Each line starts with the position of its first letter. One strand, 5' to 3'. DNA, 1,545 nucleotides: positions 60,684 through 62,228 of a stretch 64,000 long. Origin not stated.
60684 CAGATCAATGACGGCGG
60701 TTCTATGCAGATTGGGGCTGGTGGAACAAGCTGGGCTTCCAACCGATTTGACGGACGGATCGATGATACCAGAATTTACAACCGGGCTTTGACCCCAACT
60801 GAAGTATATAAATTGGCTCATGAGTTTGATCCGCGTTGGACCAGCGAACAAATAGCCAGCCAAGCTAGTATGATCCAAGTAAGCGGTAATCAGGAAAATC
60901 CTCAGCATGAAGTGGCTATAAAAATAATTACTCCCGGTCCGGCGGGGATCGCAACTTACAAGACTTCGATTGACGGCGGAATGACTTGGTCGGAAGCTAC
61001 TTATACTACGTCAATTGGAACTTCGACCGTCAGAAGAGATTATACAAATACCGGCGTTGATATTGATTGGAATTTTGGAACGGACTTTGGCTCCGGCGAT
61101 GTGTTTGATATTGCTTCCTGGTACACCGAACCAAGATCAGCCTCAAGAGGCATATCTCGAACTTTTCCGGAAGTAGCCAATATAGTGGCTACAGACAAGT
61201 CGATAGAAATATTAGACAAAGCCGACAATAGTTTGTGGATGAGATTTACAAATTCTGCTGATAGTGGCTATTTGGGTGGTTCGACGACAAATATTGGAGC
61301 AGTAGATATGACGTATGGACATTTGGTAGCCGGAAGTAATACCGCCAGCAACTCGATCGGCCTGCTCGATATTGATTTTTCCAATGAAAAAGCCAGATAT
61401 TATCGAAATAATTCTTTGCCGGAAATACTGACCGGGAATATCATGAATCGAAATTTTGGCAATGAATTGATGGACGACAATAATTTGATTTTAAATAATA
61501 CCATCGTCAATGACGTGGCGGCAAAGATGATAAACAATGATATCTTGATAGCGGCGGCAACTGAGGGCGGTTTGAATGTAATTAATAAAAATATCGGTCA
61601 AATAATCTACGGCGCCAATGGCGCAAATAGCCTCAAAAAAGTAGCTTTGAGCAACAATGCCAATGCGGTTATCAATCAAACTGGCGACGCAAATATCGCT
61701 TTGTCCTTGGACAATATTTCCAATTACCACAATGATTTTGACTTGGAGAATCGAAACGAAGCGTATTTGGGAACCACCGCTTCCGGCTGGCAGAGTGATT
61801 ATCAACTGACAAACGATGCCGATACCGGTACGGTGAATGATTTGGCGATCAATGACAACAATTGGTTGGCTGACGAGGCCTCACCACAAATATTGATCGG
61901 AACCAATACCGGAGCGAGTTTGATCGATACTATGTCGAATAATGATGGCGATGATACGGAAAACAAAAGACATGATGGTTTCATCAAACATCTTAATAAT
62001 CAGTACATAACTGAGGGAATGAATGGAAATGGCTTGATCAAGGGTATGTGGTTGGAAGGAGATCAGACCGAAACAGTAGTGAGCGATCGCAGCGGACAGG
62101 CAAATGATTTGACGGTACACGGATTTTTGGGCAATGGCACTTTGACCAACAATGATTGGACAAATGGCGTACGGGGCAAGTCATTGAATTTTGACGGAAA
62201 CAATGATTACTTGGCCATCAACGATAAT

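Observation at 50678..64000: Giant open reading frame, at least 13.3 kb, not reported by the ORF track, encoding a modular DUF2341/LamG/beta-propeller surface protein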

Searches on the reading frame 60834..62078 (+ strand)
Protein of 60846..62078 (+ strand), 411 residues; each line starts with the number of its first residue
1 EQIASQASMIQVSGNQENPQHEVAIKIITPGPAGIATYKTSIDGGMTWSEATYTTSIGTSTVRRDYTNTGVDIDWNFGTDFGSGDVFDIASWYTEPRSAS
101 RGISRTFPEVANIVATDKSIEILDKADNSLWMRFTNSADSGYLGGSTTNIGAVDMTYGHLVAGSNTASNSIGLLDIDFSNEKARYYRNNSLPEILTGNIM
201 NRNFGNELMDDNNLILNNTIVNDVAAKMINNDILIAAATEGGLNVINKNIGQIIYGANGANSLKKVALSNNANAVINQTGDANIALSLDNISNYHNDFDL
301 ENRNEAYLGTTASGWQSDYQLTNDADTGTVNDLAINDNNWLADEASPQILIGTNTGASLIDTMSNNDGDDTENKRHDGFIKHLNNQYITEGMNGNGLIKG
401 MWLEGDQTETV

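Call 19: search_protein_families(library=pfam, proteins=[window:60846-62078:+], max_evalue=0.1)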
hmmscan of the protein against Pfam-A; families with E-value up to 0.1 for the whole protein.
window:60846-62078:+ (411 aa): 0 families

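Call 40: search_protein_representatives(alignment_id=A1)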
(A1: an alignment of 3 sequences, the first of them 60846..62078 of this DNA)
Query: 3 sequences, 409 profile positions. Proteins with E-value up to 0.001 (for the whole library): 1290; up to 1e-10: 800; up to 1e-30: 69. The best 150 are listed.
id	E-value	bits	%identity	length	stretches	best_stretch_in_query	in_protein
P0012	4.2e-155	533.2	-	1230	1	11-394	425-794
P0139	1.7e-100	353.4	-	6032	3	5-408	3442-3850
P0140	9.8e-95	334.4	-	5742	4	5-406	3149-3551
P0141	4.8e-84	299.2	-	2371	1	12-393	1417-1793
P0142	1.6e-78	281.0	-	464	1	65-407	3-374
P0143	1.8e-76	274.2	-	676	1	3-407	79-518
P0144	1.2e-75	271.5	-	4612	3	76-367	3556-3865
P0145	3.0e-75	270.2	-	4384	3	78-371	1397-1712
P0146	8.1e-75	268.8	-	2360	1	6-393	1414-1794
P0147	2.5e-70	254.0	-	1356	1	11-406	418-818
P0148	4.8e-69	249.8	-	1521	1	37-394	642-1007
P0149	6.3e-69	249.4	-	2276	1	15-393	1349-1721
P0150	2.8e-67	243.9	-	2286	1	12-393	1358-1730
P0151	3.9e-67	243.5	-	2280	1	46-393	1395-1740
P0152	4.1e-65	236.8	-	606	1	1-402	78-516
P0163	1.5e-54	202.1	-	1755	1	31-393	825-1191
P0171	2.2e-42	161.9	-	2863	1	3-368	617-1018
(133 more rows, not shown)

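Call 51: list_cluster_members(proteins=[P0139, P0140, P0006, P0012, P0141, P0144, P0001, P0143])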
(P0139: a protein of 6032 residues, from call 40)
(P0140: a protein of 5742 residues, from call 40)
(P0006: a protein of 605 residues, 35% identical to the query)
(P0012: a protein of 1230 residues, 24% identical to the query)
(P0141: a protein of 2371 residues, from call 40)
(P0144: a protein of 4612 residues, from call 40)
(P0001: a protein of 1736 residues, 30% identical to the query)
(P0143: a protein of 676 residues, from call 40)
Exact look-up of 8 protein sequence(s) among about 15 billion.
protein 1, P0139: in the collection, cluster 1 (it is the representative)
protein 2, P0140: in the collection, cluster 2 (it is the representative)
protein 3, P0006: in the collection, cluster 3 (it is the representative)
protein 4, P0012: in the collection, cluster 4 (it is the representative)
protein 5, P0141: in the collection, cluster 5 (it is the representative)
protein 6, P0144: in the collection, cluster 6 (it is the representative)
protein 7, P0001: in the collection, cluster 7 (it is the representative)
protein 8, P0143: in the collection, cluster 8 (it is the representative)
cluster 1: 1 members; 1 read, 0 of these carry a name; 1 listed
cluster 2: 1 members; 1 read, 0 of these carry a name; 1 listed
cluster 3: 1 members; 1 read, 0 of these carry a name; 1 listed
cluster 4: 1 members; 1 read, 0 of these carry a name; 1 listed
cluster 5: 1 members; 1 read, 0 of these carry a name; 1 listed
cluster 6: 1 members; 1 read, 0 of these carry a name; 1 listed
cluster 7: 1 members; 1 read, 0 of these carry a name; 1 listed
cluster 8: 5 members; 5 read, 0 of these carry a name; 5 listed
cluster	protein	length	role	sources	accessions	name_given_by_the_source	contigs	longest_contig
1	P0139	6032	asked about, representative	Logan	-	-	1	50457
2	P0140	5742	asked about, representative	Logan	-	-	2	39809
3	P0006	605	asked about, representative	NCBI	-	-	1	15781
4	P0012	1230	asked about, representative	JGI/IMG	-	-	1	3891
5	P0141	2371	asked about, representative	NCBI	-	-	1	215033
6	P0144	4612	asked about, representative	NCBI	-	-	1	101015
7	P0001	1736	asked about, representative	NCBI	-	-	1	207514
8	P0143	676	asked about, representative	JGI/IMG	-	-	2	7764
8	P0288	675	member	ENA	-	-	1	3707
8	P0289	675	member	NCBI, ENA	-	-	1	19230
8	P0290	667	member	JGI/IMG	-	-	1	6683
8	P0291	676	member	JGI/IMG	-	-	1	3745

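Call 54: predict_structure(alignment_id=A2)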
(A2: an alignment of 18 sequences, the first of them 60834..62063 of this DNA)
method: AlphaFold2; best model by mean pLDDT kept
length: 410 residues; sequences in the alignment: 18
mean_pLDDT: 56.9   pTM: 0.60
mean pLDDT of the five models: 56.9, 55.0, 54.5, 53.8, 52.5
residues with pLDDT >= 90: 20; 70-90: 120; 50-70: 88; < 50: 182
segments of 3 or more residues with pLDDT < 50: 1-39, 45-51, 59-76, 78-104, 285-288, 296-323, 326-331, 343-349, 367-410
pLDDT, mean of each block of 10 residues (from residue 1): 32 33 38 44 47 49 40 44 36 37 49 80 77 71 70 87 90 82 85 73 67 73 89 86 83 70 68 75 55 47 30 31 43 69 45 61 49 34 31 30 32
secondary structure, 60 per line:
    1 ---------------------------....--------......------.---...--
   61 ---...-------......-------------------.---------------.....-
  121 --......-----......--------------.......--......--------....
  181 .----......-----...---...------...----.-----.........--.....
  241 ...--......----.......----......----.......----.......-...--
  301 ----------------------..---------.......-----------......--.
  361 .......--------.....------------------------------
elements in order: E28-31 E40-45 E56-58 E64-66 E74-79 E115-119 E123-128 E134-139 E154-160 E163-168 E177-181 E186-191 E197-199 E212-214 E225-233 E236-243 E246-251 E256-262 E267-272 E277-283 E288-294 E334-340 E352-357 E360-367 E376-380

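Call 78: search_protein_families(library=pfam, proteins=[P0141, P0143, P0152, P0171, P0147, P0163], max_evalue=0.00001)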
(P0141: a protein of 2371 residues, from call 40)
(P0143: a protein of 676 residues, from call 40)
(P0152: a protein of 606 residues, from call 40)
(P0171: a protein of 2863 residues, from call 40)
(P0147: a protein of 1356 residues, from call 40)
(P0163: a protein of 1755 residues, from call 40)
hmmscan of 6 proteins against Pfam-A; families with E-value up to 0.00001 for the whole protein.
P0141 (2371 aa): 5 families
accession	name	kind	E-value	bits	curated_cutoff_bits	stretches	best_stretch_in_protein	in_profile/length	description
PF13385.13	Laminin_G_3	-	2.2e-146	482.8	27.6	7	1197-1356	1-150/151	Concanavalin A-like lectin/glucanases superfamily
PF02210.31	Laminin_G_2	-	2e-26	93.3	22.9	1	727-841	6-125/126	Laminin G domain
PF07953.20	Toxin_R_bind_N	-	2.6e-19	70.1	23.8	1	924-1061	26-161/191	Clostridium neurotoxin, N-terminal receptor binding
PF00054.30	Laminin_G_1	-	2.7e-14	53.9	24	0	1858-1917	29-89/131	Laminin G domain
PF22925.3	TS_C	-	7.6e-08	32.6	27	0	146-243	108-196/202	Trans-sialidase, C-terminal domain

P0143 (676 aa): 0 families

P0152 (606 aa): 0 families

P0171 (2863 aa): 4 families
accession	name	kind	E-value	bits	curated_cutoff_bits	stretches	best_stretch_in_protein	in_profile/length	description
PF13385.13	Laminin_G_3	-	1.2e-47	162.3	27.6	3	1339-1483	9-151/151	Concanavalin A-like lectin/glucanases superfamily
PF00041.27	fn3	-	1.5e-19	70.4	25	0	2552-2626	3-75/84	Fibronectin type III domain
PF16656.11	Pur_ac_phosph_N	-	5.4e-15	56.2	30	1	2458-2546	6-93/93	Purple acid Phosphatase, N-terminal domain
PF25059.1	FN3_DSCAM-DSCAML_C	-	4e-07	30.7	39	0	2671-2727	24-79/89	DSCAM/DSCAML C-terminal Fn3-like domain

P0147 (1356 aa): 3 families
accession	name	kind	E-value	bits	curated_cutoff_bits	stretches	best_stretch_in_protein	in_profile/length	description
PF13385.13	Laminin_G_3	-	2.9e-88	294.1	27.6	4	205-357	1-150/151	Concanavalin A-like lectin/glucanases superfamily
PF02210.31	Laminin_G_2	-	1.1e-14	55.5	22.9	0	1063-1182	3-123/126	Laminin G domain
PF00054.30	Laminin_G_1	-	3.8e-07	30.8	24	0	1087-1156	24-92/131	Laminin G domain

P0163 (1755 aa): 4 families
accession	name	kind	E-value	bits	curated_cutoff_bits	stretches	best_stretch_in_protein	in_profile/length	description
PF13385.13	Laminin_G_3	-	2.5e-93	310.6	27.6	5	1426-1589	1-151/151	Concanavalin A-like lectin/glucanases superfamily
PF02210.31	Laminin_G_2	-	2.5e-16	60.7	22.9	0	1210-1336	1-125/126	Laminin G domain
PF00054.30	Laminin_G_1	-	7.2e-07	29.9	24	0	1210-1336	1-127/131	Laminin G domain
PF06439.18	3keto-disac_hyd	-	2.9e-06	27.9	26.8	0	1472-1545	74-157/187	3-keto-disaccharide hydrolase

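Call 92: fold_search(model_id=the predicted structure, library=pdb)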
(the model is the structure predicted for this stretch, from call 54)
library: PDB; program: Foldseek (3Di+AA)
matches with E <= 10: 797; with E <= 0.001: 98
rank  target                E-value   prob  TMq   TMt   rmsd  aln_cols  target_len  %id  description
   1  7xfr_A                3.9e-06  1.00  0.30  0.37   9.3       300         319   10  Crystal structure of WIPI2b in complex with the second site of ATG16L1 (released 2023-03-08)
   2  8pv4_CT               5.0e-06  1.00  0.34  0.35  13.4       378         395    8  Chaetomium thermophilum pre-60S State 2 - pre-5S rotation with Rix1 complex - composite structure (released 2023-11-15)
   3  7xfr_C                6.1e-06  1.00  0.33  0.40   7.4       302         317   10  Crystal structure of WIPI2b in complex with the second site of ATG16L1 (released 2023-03-08)
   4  1erj_B                1.0e-05  1.00  0.26  0.30   9.2       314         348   13  CRYSTAL STRUCTURE OF THE C-TERMINAL WD40 DOMAIN OF TUP1 (released 2000-07-26)
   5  9n77_LT               1.5e-05  1.00  0.33  0.18   7.5       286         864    7  SSU processome maturation and disassembly, State K (released 2025-11-05)
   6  5ltd_B                1.5e-05  1.00  0.26  0.31  10.2       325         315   13  Phosphate-bound Pichia angusta Atg18 (released 2017-09-20)
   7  9axv_Am               2.0e-05  1.00  0.29  0.36  10.7       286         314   11  Translating S. pombe ribosome (released 2024-10-16)
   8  6wnx_D                2.3e-05  1.00  0.32  0.33   9.0       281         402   14  FBXW11-SKP1 in complex with a pSer33/pSer37 Beta-Catenin peptide (released 2020-05-06)
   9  9n73_LT               2.3e-05  1.00  0.33  0.18   7.5       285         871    9  SSU processome maturation and disassembly, State G (released 2025-10-29)
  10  7mu2_A                2.3e-05  1.00  0.31  0.39   9.3       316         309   11  Crystal Structure of WIPI2 in complex with W2IR of ATG16L1 (released 2021-05-26)
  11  8afq_A                3.2e-05  1.00  0.32  0.38   7.1       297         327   10  Tube assembly of Atg18-PR72AA (released 2023-11-01)
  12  9n73_LQ               3.6e-05  1.00  0.26  0.16   9.3       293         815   10  SSU processome maturation and disassembly, State G (released 2025-10-29)
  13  7f69_A                4.9e-05  1.00  0.32  0.39   8.8       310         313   12  Crystal structure of WIPI2b in complex with ATG16L1 (released 2022-07-27)
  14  6wnx_G                5.4e-05  1.00  0.32  0.33   9.0       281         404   14  FBXW11-SKP1 in complex with a pSer33/pSer37 Beta-Catenin peptide (released 2020-05-06)
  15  8snb_4B               5.4e-05  1.00  0.33  0.24   8.7       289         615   11  atomic model of sea urchin sperm doublet microtubule (48-nm periodicity) (released 2023-06-28)
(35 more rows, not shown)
